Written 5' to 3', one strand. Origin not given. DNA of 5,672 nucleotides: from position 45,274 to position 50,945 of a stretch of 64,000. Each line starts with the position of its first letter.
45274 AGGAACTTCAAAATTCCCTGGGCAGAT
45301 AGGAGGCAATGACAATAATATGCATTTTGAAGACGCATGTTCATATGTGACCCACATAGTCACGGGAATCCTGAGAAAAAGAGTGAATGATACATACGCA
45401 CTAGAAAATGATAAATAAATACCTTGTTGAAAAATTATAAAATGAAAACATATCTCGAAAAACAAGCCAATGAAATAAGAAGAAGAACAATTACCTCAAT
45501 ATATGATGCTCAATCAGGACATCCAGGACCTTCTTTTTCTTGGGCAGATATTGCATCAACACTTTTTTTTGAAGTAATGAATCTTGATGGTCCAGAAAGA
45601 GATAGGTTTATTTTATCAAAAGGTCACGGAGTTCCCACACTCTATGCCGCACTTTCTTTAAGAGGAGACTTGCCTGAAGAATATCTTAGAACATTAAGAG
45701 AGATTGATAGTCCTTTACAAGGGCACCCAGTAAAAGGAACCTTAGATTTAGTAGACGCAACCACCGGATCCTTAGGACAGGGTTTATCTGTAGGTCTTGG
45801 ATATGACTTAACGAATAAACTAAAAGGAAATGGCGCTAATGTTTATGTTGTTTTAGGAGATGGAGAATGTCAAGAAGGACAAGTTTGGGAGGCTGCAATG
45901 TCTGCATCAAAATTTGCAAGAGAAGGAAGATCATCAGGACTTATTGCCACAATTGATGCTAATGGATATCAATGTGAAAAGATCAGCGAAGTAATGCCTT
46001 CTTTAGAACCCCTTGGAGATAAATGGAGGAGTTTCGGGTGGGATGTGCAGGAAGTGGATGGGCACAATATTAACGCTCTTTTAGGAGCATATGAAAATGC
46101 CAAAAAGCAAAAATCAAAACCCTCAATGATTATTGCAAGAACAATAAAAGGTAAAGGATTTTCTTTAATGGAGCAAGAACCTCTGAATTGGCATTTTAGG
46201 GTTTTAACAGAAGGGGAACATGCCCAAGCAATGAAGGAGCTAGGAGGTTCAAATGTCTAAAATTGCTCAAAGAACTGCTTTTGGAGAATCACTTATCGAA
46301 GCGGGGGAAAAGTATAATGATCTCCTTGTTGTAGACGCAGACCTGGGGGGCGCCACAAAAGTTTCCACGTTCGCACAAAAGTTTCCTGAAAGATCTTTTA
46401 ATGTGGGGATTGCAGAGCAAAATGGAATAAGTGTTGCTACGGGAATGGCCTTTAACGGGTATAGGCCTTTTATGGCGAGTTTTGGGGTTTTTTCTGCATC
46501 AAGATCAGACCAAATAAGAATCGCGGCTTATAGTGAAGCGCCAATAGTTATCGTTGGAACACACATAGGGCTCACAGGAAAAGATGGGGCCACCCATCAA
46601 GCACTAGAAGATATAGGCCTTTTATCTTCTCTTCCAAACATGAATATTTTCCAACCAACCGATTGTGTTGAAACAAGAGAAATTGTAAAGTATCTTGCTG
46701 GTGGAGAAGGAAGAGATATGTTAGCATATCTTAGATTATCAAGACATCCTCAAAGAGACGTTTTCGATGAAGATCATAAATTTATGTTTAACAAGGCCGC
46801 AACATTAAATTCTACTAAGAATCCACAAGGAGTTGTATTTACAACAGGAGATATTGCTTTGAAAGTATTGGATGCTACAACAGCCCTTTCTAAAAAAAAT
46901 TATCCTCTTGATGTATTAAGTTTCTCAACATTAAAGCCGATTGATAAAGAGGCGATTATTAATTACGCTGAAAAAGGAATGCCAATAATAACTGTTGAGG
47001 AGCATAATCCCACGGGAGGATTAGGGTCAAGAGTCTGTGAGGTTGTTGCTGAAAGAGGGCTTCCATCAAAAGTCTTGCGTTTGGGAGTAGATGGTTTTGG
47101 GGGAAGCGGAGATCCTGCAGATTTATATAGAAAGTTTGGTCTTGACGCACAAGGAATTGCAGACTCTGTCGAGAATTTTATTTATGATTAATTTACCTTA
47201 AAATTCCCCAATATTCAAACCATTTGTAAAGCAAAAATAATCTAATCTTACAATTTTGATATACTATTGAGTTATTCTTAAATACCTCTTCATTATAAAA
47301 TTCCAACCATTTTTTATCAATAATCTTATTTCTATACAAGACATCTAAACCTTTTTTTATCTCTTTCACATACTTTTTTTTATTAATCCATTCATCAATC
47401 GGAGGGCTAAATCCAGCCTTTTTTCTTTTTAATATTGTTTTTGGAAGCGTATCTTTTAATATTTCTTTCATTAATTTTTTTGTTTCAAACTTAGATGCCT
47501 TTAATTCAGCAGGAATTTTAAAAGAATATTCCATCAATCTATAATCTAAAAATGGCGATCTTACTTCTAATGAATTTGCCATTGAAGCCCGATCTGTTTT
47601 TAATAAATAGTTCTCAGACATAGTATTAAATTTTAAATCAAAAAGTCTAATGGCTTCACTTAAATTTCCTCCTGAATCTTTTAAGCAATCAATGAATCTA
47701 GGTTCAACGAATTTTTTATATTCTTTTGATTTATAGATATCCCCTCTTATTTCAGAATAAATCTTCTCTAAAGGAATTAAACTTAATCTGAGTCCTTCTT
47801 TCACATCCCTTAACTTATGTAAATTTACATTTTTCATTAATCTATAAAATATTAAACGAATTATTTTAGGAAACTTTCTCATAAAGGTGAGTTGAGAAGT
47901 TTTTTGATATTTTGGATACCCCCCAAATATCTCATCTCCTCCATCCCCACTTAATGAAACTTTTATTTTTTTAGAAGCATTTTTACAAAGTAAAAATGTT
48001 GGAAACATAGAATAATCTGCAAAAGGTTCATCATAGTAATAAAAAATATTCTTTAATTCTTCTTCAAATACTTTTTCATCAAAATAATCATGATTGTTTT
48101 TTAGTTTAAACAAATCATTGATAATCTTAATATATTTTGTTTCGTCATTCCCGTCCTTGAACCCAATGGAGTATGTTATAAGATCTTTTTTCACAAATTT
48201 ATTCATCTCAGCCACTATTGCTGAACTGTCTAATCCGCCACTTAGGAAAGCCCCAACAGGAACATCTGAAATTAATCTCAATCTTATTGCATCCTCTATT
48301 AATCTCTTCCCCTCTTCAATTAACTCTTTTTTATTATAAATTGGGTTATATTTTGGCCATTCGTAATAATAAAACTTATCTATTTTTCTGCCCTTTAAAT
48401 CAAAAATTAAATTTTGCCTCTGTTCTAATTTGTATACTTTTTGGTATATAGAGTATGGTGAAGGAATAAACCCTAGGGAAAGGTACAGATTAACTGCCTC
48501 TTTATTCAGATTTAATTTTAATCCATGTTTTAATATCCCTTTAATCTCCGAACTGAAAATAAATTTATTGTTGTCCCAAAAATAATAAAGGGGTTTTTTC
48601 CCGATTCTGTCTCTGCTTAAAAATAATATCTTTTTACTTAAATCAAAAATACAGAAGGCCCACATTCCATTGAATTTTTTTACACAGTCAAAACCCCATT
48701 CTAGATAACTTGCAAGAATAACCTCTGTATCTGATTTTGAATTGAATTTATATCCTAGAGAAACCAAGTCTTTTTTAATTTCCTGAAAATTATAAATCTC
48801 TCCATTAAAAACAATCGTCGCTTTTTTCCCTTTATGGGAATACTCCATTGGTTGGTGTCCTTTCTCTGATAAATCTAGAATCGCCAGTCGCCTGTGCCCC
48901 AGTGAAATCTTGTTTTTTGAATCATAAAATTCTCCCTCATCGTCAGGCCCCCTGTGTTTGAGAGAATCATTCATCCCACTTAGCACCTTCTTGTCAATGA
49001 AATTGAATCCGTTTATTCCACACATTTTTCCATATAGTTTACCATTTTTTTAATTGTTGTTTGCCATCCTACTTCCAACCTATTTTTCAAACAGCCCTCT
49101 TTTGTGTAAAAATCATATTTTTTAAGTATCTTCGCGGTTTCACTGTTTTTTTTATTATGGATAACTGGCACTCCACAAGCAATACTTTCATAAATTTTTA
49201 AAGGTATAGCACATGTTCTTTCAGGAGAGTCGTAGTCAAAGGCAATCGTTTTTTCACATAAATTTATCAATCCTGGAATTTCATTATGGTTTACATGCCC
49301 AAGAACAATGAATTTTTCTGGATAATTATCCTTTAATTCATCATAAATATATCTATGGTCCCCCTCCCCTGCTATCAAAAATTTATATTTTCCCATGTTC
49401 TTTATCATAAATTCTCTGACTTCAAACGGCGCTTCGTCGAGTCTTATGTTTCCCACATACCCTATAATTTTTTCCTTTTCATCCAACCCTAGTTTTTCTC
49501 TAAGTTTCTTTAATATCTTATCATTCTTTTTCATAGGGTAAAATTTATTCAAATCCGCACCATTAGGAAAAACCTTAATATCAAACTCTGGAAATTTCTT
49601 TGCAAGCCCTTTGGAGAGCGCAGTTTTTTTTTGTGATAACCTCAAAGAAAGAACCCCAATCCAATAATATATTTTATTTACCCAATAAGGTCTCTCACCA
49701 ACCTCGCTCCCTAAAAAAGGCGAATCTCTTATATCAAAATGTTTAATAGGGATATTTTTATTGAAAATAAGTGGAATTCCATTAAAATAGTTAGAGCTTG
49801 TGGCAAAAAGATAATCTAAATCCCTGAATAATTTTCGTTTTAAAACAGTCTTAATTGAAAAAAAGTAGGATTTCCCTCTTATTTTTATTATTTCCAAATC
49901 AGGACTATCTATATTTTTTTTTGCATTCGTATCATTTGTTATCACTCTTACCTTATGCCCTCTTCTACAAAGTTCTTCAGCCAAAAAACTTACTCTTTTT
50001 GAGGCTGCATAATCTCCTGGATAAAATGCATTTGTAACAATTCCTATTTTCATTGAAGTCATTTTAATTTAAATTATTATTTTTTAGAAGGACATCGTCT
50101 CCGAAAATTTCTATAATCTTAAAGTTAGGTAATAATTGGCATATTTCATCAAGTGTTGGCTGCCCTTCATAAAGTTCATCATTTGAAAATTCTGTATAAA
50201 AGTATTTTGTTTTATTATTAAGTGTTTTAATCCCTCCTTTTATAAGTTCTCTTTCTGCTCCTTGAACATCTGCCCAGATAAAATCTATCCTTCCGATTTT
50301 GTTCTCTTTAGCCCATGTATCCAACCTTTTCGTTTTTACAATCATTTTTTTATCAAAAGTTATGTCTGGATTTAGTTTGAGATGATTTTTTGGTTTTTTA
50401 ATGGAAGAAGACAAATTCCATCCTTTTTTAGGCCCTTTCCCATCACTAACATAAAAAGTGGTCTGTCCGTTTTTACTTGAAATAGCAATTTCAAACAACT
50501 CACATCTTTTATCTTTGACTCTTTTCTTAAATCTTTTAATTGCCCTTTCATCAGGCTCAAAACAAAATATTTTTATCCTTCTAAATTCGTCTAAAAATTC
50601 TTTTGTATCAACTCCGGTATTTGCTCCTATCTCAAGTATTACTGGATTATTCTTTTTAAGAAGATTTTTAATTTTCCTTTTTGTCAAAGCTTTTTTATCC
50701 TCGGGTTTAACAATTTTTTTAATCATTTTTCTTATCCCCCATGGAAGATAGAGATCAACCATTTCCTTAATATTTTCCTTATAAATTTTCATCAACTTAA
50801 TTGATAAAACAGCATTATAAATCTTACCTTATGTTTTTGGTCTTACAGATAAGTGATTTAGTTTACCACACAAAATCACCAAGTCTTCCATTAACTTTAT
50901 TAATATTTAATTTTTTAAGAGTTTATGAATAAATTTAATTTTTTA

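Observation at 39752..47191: Candidate non-canonical NDP-heptose biosynthesis cassette: split transketolase + GmhA + cupin + APH-type kinase fused to a nucleotidyltransferase + HAD phosphatase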

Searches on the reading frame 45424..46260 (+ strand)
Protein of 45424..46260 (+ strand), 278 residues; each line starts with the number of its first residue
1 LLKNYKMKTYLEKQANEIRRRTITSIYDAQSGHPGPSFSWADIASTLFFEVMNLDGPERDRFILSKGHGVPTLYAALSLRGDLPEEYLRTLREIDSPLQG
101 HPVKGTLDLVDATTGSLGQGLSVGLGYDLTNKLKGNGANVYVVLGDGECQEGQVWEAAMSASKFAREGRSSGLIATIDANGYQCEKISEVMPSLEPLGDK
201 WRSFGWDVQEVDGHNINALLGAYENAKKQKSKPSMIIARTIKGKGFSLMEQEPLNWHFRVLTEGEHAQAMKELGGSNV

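Call 3: search_protein_families(library=pfam, proteins=[window:45424-46260:+], max_evalue=0.01)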
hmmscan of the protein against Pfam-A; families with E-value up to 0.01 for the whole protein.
window:45424-46260:+ (278 aa): 3 families
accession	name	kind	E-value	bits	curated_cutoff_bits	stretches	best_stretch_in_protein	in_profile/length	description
PF00456.26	Transketolase_N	-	3.1e-41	141.9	22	1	13-274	4-276/334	Transketolase, thiamine diphosphate binding domain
PF13292.11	DXP_synthase_N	-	1.6e-08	34.6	21.2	1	9-163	16-159/274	1-deoxy-D-xylulose-5-phosphate synthase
PF09364.15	XFP_N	-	0.0011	18.3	23.7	0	112-217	131-238/364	XFP N-terminal domain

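Call 4: search_protein_families(library=ncbifam, proteins=[window:45424-46260:+], max_evalue=0.01)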
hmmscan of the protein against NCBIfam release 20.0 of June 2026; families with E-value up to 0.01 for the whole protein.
window:45424-46260:+ (278 aa): 12 families
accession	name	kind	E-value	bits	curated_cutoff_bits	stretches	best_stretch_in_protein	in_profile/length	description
NF004559.0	PRK05899.2-5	equivalog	7e-78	262.4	488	1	6-276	13-282/627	transketolase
NF004556.0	PRK05899.2-2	equivalog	3.6e-58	197.3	575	1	6-277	12-280/639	transketolase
TIGR00232.1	tktlase_bact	equivalog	1.6e-41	142.5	682.25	1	13-273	2-273/654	transketolase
NF004558.0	PRK05899.2-4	equivalog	6.1e-38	130.6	788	1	12-264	4-261/651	transketolase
TIGR00204.1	dxs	equivalog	1.4e-15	56.8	465.95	2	8-159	15-155/616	1-deoxy-D-xylulose-5-phosphate synthase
TIGR03182.1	PDH_E1_alph_y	equivalog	5.4e-09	35.4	393.85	1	115-252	110-245/315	pyruvate dehydrogenase (acetyl-transferring) E1 component subunit alpha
TIGR03186.1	AKGDH_not_PDH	exception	8.9e-08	30.9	1408.3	1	133-261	279-408/889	alpha-ketoglutarate dehydrogenase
TIGR00759.1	aceE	equivalog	1.2e-07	30.1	859.9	1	182-248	329-395/885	pyruvate dehydrogenase (acetyl-transferring), homodimeric type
NF008968.0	PRK12315.1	subfamily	2.3e-07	29.5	510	1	117-261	116-264/582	1-deoxy-D-xylulose-5-phosphate synthase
NF003933.0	PRK05444.2-2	equivalog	7.3e-07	28.1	395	1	11-255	25-262/606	1-deoxy-D-xylulose-5-phosphate synthase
NF003616.0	PRK05261.1-1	subfamily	4.5e-06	25.2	777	1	113-213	139-235/788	phosphoketolase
TIGR03181.1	PDH_E1_alph_x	equivalog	0.00038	19.4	411.35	1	117-229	124-231/341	pyruvate dehydrogenase (acetyl-transferring) E1 component subunit alpha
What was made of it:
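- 45424..46260 (+): Transketolase N-terminal (ThDP-binding) half. Transketolase_N at 3e-41; NF004559 at 262 bits (calls 3, 4).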

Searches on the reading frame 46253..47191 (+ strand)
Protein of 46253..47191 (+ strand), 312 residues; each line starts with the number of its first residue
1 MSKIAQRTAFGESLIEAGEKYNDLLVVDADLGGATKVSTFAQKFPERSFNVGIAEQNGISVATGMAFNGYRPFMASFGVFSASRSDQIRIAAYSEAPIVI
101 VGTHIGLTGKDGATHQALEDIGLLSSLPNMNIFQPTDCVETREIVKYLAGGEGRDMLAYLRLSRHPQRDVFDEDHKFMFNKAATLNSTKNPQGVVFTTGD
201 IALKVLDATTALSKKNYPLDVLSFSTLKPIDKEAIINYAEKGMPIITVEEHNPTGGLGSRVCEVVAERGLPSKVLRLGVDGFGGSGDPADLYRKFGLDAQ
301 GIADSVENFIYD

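Call 3: search_protein_families(library=pfam, proteins=[window:46253-47191:+], max_evalue=0.01)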
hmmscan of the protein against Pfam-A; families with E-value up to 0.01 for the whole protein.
window:46253-47191:+ (312 aa): 3 families
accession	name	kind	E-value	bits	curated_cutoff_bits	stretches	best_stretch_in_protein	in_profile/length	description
PF02779.29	Transket_pyr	-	8.9e-35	120.3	27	1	3-164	2-169/174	Transketolase, pyrimidine binding domain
PF02780.25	Transketolase_C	-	6.5e-20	71.7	25.9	1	190-302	9-124/124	Transketolase, C-terminal domain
PF22613.1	Transketolase_C_1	-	3.5e-05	24.4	27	1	188-298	9-113/113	Transketolase-like TK C-terminal domain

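Call 4: search_protein_families(library=ncbifam, proteins=[window:46253-47191:+], max_evalue=0.01)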
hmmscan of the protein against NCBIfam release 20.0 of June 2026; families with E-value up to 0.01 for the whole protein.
window:46253-47191:+ (312 aa): 11 families
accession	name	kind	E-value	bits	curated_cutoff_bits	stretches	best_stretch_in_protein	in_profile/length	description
NF004559.0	PRK05899.2-5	equivalog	1.5e-70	238.2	488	1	3-310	317-624/627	transketolase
NF004556.0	PRK05899.2-2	equivalog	3.7e-54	184.1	575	1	2-309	320-637/639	transketolase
TIGR00204.1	dxs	equivalog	2e-44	152.2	465.95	1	8-310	314-615/616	1-deoxy-D-xylulose-5-phosphate synthase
NF003933.0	PRK05444.2-2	equivalog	4.5e-31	108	395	1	7-308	292-603/606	1-deoxy-D-xylulose-5-phosphate synthase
TIGR00232.1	tktlase_bact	equivalog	2.4e-27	95.6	682.25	1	3-308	348-651/654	transketolase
NF008968.0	PRK12315.1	subfamily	1.8e-24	85.9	510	1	10-309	285-580/582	1-deoxy-D-xylulose-5-phosphate synthase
NF004558.0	PRK05899.2-4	equivalog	1e-20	73.7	788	1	23-309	362-649/651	transketolase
NF006667.0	PRK09212.1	subfamily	1.3e-14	53.9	321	1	1-269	1-280/327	pyruvate dehydrogenase complex E1 component subunit beta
NF008854.0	PRK11892.1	equivalog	2.8e-08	32.9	454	1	9-269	147-419/464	pyruvate dehydrogenase complex E1 component subunit beta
TIGR03710.1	OAFO_sf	subfamily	0.00023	19.9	482.75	0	184-255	457-526/561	2-oxoacid:acceptor oxidoreductase subunit alpha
NF007206.0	PRK09627.1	equivalog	0.0083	15.1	579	0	55-102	56-103/375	2-oxoglutarate synthase subunit alpha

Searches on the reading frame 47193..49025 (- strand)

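Call 39: search_protein_families(library=pfam, proteins=[window:47193-49025:-], max_evalue=0.0001)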
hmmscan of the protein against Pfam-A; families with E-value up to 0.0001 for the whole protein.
window:47193-49025:- (610 aa): 3 families
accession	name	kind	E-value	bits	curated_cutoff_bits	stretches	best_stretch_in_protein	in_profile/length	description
PF00733.27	Asn_synthase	-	1.4e-76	258.9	21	1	240-555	3-303/354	Asparagine synthase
PF13537.11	GATase_7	-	3.7e-44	150.1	25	1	44-165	1-122/123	Glutamine amidotransferase domain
PF13522.11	GATase_6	-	6.3e-40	136.6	27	1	28-160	2-130/130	Glutamine amidotransferase domain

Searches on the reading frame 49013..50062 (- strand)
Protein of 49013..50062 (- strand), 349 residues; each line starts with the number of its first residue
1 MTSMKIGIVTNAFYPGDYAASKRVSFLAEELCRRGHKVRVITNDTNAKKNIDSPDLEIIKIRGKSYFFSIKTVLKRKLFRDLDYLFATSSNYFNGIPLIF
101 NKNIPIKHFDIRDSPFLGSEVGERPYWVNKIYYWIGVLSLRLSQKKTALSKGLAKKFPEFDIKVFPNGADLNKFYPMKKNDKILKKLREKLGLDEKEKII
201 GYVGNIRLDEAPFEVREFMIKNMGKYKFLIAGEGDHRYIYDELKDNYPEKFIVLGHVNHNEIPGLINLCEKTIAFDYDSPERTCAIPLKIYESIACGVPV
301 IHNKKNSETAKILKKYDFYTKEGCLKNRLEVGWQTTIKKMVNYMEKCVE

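Call 39: search_protein_families(library=pfam, proteins=[window:49013-50062:-], max_evalue=0.0001)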
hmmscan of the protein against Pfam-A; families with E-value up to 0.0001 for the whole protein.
window:49013-50062:- (349 aa): 2 families
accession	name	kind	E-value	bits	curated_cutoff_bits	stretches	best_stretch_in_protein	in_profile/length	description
PF00534.26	Glycos_transf_1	-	2.5e-10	40.6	26.4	1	186-316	4-134/172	Glycosyl transferases group 1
PF13692.12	Glyco_trans_1_4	-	8e-07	29.8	27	1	198-305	2-108/142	Glycosyl transferases group 1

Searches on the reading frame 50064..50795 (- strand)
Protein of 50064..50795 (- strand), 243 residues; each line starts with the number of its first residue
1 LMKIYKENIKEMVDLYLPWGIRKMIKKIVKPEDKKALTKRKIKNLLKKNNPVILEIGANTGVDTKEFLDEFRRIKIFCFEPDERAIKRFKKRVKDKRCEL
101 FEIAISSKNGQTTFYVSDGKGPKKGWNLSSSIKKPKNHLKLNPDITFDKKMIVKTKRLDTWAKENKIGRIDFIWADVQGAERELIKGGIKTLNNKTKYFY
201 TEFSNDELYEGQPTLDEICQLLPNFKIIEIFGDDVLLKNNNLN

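Call 39: search_protein_families(library=pfam, proteins=[window:50064-50795:-], max_evalue=0.0001)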
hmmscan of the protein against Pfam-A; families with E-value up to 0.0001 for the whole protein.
window:50064-50795:- (243 aa): 1 family
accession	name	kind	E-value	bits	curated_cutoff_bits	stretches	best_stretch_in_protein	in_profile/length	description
PF05050.19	Methyltransf_21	-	3.6e-18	66.7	22.7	1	55-224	1-168/173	Methyltransferase FkbM domain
